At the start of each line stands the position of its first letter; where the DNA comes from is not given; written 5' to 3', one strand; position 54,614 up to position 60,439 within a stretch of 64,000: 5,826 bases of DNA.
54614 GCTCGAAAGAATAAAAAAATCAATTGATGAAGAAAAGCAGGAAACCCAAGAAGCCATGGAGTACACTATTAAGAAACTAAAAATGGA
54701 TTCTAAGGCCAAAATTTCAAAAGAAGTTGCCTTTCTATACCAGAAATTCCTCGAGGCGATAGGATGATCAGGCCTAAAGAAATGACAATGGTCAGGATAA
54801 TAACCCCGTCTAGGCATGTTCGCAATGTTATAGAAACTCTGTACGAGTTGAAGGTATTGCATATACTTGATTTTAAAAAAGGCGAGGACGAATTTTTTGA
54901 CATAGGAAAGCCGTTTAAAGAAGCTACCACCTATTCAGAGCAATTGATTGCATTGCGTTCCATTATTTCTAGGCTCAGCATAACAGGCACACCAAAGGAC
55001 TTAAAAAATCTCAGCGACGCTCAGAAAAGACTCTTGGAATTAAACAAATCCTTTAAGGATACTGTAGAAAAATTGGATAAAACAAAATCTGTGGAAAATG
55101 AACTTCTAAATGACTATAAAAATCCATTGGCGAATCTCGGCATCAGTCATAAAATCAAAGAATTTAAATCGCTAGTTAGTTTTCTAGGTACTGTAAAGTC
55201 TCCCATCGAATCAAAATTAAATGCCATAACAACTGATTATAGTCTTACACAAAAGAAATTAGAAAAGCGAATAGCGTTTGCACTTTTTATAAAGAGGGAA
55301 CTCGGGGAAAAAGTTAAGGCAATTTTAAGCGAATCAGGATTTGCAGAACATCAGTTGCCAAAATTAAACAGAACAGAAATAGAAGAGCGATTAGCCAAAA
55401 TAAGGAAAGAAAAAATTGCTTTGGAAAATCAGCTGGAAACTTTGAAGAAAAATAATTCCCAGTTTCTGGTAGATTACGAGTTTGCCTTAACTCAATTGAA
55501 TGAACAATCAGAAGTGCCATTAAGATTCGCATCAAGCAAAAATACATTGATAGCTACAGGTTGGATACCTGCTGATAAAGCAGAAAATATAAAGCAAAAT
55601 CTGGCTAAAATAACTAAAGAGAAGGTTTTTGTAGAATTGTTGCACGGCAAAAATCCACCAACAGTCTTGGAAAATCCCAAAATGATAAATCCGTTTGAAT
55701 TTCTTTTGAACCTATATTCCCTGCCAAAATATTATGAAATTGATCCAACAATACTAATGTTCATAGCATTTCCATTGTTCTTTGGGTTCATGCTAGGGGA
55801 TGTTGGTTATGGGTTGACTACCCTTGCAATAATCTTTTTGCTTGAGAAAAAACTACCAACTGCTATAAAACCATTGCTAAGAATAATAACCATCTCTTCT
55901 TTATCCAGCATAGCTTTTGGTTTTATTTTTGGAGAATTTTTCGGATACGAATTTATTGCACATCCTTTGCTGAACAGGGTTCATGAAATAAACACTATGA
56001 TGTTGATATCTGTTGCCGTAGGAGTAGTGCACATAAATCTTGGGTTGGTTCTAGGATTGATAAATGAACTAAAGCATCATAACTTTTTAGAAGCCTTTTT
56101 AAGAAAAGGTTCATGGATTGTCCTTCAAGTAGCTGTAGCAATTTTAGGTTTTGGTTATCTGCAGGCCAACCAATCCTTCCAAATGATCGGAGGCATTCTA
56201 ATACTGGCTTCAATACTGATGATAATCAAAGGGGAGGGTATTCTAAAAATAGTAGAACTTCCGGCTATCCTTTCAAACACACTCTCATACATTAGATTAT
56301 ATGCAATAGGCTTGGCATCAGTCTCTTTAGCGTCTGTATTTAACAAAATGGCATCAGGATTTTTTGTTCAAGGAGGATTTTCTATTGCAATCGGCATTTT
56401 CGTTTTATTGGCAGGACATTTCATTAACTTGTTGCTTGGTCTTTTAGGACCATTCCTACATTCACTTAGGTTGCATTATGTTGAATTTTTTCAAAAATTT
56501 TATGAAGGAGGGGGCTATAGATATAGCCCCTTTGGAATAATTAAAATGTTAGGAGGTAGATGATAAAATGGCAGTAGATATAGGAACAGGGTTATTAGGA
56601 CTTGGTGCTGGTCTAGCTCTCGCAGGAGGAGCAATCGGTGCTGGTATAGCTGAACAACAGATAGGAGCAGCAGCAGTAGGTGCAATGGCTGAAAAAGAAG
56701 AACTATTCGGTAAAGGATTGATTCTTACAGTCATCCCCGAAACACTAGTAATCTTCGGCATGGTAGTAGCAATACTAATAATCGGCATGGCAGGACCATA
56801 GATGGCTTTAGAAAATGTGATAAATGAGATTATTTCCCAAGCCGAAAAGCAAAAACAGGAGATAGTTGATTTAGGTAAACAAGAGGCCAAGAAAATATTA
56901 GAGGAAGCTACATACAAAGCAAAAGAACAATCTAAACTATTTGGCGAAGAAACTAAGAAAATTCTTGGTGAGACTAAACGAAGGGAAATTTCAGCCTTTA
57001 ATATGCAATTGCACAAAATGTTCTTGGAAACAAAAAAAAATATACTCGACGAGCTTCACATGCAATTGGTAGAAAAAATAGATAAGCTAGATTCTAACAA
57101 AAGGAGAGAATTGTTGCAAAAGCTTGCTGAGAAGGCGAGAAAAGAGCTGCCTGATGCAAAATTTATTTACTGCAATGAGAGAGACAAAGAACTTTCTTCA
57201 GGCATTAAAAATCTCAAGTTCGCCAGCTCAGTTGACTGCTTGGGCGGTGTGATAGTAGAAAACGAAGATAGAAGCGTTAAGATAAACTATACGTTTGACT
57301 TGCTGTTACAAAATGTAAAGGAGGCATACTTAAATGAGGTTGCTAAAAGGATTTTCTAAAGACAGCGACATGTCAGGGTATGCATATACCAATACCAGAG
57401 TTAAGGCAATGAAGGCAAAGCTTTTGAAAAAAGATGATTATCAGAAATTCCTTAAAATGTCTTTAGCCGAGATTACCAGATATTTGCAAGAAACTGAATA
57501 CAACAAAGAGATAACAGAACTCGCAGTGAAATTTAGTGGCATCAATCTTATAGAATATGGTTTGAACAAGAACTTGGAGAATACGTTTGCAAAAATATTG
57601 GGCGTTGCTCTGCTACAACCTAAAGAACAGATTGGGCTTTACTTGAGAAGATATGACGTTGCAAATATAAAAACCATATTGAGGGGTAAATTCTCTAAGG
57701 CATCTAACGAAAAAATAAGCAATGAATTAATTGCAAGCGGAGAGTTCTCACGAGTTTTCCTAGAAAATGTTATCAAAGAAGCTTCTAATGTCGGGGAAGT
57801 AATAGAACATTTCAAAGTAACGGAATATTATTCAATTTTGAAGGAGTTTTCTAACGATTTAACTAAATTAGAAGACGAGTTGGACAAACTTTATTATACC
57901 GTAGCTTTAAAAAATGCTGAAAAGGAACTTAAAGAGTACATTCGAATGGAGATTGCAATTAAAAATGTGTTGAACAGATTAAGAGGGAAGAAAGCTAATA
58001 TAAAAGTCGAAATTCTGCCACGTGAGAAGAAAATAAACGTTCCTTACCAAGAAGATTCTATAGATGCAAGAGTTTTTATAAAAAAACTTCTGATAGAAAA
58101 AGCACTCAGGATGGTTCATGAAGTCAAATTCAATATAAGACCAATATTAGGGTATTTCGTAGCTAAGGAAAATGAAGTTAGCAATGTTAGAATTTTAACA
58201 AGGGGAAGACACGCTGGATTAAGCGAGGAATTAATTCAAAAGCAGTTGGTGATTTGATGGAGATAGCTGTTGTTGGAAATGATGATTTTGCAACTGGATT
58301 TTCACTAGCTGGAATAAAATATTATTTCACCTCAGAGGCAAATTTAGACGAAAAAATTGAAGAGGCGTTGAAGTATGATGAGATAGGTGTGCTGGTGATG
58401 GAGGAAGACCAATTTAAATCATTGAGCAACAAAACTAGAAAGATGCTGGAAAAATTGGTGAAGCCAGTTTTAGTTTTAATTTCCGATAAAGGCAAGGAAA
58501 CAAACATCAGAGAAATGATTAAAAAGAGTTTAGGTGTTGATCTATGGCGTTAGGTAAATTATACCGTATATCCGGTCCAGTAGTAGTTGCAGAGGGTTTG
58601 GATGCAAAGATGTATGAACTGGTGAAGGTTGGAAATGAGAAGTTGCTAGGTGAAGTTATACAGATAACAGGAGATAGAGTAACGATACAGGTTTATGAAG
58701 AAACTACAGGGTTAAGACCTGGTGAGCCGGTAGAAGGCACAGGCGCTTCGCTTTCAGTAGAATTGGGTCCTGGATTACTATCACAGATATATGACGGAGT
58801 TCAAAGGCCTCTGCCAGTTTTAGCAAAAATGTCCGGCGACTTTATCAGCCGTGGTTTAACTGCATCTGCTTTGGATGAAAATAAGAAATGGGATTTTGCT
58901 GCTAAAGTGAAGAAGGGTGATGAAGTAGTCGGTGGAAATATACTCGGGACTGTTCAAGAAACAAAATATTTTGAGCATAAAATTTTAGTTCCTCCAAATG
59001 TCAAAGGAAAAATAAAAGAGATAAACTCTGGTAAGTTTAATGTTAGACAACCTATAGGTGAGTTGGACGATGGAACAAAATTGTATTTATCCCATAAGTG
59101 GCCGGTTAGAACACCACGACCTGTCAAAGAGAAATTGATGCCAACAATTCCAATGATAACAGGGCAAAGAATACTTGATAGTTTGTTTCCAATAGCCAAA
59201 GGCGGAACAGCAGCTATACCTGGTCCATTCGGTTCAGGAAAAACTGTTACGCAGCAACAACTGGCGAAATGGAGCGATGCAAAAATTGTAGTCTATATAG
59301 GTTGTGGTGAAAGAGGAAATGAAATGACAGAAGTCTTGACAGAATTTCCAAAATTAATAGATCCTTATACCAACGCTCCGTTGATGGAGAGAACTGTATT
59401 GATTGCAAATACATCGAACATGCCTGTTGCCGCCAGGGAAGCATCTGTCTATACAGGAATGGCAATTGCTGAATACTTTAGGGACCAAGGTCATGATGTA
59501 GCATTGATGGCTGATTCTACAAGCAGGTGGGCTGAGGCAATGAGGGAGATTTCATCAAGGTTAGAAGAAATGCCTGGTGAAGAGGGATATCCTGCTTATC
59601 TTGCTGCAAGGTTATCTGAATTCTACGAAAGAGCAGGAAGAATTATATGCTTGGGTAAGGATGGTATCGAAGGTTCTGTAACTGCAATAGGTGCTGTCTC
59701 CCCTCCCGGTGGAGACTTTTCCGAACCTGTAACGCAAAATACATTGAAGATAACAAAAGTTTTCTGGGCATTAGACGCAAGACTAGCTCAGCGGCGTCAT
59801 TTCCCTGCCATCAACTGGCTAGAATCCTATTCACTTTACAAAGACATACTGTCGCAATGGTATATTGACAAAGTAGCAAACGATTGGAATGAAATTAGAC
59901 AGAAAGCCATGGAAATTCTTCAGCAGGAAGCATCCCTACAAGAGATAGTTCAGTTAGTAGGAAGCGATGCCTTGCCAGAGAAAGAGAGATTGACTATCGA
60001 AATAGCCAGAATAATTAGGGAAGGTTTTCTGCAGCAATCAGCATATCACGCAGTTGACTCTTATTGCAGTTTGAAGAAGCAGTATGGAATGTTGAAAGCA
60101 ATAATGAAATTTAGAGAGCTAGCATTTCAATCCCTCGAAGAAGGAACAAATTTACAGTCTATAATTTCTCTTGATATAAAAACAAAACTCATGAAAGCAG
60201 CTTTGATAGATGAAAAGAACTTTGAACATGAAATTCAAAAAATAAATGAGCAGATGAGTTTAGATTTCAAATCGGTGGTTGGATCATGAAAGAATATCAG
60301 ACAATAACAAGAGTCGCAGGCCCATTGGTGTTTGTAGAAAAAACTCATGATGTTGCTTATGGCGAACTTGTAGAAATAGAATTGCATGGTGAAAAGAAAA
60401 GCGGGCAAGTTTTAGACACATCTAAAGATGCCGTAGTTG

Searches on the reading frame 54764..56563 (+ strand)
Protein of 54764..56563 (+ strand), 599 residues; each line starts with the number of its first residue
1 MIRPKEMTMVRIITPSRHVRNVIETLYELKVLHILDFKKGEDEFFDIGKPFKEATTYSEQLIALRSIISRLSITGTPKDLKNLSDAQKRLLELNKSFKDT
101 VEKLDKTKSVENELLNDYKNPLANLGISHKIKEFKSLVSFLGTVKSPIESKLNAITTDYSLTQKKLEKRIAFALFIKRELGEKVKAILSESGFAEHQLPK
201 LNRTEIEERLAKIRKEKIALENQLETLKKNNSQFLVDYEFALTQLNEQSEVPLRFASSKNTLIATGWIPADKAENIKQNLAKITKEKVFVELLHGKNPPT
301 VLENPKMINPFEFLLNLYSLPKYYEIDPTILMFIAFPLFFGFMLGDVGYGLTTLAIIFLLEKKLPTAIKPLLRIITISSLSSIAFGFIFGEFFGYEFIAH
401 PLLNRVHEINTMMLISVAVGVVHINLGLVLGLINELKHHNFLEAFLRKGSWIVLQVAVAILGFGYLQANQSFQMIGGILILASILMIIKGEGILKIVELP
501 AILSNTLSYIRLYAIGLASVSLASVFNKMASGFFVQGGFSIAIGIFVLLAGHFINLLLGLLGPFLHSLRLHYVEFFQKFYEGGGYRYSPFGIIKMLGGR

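Call 63: search_protein_families(library=pfam, proteins=[window:54764-56563:+], max_evalue=0.001)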
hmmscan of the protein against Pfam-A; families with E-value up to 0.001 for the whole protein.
window:54764-56563:+ (599 aa): 1 family
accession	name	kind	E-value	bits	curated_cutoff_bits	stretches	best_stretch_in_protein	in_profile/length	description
PF01496.24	V_ATPase_I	-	1.3e-40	139.6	30.7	2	151-395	188-459/815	V-type ATPase 116kDa subunit family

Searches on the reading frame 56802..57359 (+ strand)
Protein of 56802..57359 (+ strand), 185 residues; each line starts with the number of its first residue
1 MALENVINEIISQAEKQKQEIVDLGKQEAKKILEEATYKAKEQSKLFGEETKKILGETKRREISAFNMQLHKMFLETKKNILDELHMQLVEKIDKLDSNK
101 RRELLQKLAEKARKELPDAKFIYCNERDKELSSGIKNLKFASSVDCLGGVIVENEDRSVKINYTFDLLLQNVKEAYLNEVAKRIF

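Call 63: search_protein_families(library=pfam, proteins=[window:56802-57359:+], max_evalue=0.001)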
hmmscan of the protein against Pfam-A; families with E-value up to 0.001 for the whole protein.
window:56802-57359:+ (185 aa): 1 family
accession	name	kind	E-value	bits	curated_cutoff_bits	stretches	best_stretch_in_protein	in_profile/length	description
PF01991.23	vATP-synt_E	-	7.3e-18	65.2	24.2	1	10-185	2-199/199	ATP synthase (E/31 kDa) subunit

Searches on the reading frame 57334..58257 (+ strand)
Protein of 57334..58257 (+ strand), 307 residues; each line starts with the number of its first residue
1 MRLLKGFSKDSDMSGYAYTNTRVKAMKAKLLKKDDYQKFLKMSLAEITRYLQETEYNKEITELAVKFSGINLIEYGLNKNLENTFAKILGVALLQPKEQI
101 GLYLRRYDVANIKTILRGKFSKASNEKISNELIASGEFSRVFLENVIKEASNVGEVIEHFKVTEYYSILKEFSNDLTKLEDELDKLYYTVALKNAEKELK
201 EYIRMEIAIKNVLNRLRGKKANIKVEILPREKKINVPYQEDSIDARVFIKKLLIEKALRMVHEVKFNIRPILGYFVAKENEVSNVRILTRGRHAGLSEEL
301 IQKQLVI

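Call 63: search_protein_families(library=pfam, proteins=[window:57334-58257:+], max_evalue=0.001)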
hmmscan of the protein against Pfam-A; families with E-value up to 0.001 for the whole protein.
window:57334-58257:+ (307 aa): 2 families
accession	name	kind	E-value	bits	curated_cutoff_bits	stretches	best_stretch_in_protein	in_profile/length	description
PF01992.21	vATP-synt_AC39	-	3.2e-52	178.4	29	2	20-230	2-224/339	ATP synthase (C/AC39) subunit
PF10962.13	DUF2764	-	4.1e-05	23.8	24.1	1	98-225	42-163/271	Protein of unknown function (DUF2764)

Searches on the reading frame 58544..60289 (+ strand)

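Call 63: search_protein_families(library=pfam, proteins=[window:58544-60289:+], max_evalue=0.001)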
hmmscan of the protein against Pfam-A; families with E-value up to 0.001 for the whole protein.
window:58544-60289:+ (581 aa): 4 families
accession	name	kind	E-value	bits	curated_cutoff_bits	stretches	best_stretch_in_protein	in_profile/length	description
PF00006.31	ATP-synt_ab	-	2.2e-78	263.2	29.5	1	207-430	1-213/213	ATP synthase alpha/beta family, nucleotide-binding domain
PF16886.11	ATP-synt_ab_Xtn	-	3.1e-28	97.8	25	1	108-189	2-88/88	ATPsynthase alpha/beta subunit barrel-sandwich domain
PF22919.1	ATP-synt_VA_C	-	3.9e-27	94.7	24.7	1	438-534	2-95/101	C-terminal domain of V and A type ATP synthase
PF02874.29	ATP-synt_ab_N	-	6.1e-15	55.9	20.9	1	8-67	3-69/69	ATP synthase alpha/beta family, beta-barrel domain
